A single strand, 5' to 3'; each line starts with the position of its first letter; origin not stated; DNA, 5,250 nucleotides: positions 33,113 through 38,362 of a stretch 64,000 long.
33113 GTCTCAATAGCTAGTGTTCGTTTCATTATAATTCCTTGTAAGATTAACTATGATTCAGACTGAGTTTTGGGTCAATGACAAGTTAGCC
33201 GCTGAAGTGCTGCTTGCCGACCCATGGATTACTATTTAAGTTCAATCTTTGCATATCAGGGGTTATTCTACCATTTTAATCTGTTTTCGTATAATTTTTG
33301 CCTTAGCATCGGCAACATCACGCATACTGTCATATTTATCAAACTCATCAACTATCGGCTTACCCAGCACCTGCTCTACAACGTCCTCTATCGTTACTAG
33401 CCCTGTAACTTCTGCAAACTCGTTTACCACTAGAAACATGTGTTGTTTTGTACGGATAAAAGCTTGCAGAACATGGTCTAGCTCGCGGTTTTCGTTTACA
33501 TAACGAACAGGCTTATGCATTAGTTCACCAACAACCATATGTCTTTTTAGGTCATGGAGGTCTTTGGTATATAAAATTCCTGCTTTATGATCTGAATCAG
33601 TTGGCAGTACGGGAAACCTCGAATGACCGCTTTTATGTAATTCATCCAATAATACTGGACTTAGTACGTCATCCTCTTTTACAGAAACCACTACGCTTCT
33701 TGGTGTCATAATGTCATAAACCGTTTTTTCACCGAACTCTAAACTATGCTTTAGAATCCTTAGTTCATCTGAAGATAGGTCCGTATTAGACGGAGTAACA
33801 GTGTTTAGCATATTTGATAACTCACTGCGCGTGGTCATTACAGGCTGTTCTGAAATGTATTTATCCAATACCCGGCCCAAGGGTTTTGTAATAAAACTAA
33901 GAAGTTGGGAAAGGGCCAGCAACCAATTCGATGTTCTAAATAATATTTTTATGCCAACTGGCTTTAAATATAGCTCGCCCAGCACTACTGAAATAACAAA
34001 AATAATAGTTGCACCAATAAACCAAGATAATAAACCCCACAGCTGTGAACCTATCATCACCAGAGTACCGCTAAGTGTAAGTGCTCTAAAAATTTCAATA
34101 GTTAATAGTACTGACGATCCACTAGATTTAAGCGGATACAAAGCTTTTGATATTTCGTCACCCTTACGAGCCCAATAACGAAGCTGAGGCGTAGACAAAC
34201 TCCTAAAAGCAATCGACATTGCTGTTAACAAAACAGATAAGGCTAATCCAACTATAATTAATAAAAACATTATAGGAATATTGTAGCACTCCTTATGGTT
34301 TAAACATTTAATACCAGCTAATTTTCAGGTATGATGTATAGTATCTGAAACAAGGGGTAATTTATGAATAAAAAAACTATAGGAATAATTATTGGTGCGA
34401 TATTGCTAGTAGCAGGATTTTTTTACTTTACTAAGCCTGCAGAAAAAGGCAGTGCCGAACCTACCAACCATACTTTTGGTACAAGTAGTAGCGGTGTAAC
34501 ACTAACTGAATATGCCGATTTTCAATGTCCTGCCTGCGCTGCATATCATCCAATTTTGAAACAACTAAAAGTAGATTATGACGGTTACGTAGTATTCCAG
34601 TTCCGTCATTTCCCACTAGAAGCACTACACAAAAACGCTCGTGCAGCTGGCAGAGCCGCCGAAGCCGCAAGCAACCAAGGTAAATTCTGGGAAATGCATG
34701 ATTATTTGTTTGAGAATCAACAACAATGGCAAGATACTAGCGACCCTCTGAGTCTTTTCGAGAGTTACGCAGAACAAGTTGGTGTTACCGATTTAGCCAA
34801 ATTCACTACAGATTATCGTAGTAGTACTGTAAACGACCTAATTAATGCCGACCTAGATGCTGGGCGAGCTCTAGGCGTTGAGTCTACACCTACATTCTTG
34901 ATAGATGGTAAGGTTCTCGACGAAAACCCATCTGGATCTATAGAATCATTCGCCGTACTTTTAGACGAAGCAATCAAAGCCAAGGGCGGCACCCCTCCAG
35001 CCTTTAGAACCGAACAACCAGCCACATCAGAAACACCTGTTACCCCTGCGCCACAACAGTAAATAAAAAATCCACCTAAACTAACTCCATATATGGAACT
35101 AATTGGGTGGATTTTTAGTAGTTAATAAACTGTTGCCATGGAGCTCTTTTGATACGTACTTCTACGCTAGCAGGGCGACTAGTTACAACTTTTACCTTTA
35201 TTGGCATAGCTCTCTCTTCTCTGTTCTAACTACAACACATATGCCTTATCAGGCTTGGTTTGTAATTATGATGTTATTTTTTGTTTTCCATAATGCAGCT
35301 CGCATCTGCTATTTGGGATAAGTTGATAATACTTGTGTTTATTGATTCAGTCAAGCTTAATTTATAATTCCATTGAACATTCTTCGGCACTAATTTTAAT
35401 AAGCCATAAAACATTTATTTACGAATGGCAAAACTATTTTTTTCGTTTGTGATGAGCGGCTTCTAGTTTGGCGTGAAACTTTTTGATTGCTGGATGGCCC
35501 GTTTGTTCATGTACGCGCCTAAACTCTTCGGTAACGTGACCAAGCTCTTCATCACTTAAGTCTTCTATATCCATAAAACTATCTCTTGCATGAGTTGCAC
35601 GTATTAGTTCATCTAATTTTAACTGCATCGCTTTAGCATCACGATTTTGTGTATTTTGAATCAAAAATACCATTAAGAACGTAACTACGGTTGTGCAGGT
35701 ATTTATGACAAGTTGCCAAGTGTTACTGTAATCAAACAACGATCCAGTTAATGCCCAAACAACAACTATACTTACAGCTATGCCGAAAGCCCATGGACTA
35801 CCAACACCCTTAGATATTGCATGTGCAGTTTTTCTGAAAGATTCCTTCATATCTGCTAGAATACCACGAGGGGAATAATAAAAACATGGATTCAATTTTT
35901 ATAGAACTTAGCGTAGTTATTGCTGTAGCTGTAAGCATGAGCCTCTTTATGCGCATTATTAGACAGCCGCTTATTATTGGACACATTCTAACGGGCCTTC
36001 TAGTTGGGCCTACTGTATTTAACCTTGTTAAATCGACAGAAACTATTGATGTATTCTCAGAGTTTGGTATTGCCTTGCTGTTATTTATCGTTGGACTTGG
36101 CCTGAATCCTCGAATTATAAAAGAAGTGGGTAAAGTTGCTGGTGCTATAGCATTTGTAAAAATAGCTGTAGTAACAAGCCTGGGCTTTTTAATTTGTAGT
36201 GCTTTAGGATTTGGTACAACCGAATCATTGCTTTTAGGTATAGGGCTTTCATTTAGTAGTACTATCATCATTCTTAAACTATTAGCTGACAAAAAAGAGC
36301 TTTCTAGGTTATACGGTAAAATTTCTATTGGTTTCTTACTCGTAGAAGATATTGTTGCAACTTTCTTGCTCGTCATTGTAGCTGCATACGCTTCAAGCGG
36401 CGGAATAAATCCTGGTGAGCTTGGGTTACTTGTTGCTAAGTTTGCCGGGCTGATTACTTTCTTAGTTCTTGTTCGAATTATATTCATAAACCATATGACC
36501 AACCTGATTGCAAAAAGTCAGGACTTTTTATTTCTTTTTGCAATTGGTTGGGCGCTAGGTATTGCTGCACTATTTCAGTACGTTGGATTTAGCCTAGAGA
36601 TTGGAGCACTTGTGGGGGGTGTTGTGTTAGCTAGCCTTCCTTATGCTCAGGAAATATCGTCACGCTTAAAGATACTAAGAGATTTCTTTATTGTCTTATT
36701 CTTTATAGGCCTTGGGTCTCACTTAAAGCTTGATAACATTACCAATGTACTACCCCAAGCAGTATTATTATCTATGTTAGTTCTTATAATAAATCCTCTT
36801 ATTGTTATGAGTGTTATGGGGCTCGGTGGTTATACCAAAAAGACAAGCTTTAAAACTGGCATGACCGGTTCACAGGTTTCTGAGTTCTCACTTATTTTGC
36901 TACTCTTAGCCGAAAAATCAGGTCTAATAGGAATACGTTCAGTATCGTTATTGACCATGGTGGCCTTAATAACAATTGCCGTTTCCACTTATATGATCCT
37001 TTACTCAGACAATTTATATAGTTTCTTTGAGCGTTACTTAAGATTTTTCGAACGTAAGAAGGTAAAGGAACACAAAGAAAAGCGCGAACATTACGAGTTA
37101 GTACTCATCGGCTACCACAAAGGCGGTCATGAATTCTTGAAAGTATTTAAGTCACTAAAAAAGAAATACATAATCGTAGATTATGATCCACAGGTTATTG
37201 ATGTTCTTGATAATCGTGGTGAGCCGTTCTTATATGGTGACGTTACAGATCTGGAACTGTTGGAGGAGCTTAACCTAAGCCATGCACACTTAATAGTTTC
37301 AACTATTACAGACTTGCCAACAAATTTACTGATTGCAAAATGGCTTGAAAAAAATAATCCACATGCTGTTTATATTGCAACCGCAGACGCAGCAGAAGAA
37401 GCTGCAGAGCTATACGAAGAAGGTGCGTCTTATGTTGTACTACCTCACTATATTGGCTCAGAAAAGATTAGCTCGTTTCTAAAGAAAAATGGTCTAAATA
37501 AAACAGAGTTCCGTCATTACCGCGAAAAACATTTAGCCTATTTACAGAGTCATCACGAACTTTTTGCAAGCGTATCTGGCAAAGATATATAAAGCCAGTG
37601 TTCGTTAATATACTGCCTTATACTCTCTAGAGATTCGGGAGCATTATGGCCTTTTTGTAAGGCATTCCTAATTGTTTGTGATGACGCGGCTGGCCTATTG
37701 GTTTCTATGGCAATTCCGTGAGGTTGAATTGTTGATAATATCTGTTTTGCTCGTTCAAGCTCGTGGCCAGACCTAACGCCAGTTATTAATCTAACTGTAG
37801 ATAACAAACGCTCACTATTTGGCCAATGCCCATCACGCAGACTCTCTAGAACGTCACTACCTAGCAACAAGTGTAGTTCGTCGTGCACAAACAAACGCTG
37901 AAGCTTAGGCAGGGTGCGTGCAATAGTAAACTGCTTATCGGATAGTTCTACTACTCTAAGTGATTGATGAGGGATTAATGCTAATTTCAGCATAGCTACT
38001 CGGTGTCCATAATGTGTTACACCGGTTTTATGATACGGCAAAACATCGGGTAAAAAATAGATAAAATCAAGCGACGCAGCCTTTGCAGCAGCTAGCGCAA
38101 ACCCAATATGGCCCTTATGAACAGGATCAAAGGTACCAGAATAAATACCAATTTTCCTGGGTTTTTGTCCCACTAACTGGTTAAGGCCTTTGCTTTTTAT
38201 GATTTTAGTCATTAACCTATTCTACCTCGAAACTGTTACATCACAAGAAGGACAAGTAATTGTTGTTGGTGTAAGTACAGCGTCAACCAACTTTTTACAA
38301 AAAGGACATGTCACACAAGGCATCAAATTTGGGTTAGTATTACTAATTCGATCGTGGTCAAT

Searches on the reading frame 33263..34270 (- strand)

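Call 52: search_protein_families(library=pfam, proteins=[window:33263-34270:-], max_evalue=0.0001)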
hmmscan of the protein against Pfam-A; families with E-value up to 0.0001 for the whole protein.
window:33263-34270:- (335 aa): 2 families
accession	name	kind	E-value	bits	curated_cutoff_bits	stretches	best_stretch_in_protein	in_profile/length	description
PF00571.33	CBS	-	9e-13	48.8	24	1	247-301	1-55/57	CBS domain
PF01595.25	CNNM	-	5.5e-10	39.6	28.4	1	4-151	2-164/181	Cyclin M transmembrane N-terminal domain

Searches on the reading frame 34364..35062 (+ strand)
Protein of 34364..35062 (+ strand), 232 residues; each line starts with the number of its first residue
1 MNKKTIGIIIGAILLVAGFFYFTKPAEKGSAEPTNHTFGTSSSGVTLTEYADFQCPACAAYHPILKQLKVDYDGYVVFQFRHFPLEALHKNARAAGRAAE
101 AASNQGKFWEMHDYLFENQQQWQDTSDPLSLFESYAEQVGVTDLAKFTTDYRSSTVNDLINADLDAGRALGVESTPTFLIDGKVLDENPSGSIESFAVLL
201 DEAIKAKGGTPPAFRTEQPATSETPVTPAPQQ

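Call 52: search_protein_families(library=pfam, proteins=[window:34364-35062:+], max_evalue=0.0001)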
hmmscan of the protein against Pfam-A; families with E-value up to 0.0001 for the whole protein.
window:34364-35062:+ (232 aa): 3 families
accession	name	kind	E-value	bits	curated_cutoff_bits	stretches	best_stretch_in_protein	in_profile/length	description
PF13462.12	Thioredoxin_4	-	1.6e-28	100.4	23.2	1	33-190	3-155/165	Thioredoxin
PF01323.26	DSBA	-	3.4e-15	56.8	25.6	1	46-186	1-178/191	DSBA-like thioredoxin domain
PF13743.12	Thioredoxin_5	-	5.6e-09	36.4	27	0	110-180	98-163/186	Thioredoxin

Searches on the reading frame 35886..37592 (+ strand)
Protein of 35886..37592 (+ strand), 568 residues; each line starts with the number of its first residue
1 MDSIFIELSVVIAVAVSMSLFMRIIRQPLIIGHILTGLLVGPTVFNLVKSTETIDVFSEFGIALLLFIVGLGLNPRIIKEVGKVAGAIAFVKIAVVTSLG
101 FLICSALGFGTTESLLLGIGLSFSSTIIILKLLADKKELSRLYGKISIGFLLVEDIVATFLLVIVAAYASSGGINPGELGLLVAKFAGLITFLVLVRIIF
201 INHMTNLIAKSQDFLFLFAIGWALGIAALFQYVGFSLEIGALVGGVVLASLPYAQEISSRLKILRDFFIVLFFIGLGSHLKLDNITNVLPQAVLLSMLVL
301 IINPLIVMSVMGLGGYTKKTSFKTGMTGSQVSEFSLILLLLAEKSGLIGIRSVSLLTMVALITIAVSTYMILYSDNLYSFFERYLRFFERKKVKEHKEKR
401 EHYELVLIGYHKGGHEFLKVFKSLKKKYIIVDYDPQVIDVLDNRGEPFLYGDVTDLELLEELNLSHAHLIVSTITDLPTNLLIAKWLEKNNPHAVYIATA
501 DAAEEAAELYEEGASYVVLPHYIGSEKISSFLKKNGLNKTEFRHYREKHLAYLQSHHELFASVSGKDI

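Call 52: search_protein_families(library=pfam, proteins=[window:35886-37592:+], max_evalue=0.0001)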
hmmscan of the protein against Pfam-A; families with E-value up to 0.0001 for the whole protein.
window:35886-37592:+ (568 aa): 2 families
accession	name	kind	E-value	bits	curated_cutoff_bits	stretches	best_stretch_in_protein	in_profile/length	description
PF00999.27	Na_H_Exchanger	-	5.4e-54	183.9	26.2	1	13-368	2-366/375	Sodium/hydrogen exchanger, transmembrane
PF02254.24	TrkA_N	-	1.5e-18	67.6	23.8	1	406-520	2-116/116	TrkA-N domain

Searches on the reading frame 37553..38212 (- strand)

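Call 52: search_protein_families(library=pfam, proteins=[window:37553-38212:-], max_evalue=0.0001)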
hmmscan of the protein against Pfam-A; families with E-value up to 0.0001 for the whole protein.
window:37553-38212:- (219 aa): 1 family
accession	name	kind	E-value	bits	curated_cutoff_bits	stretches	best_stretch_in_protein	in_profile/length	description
PF01467.32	CTP_transf_like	-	1.4e-15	58.1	21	1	23-183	1-132/133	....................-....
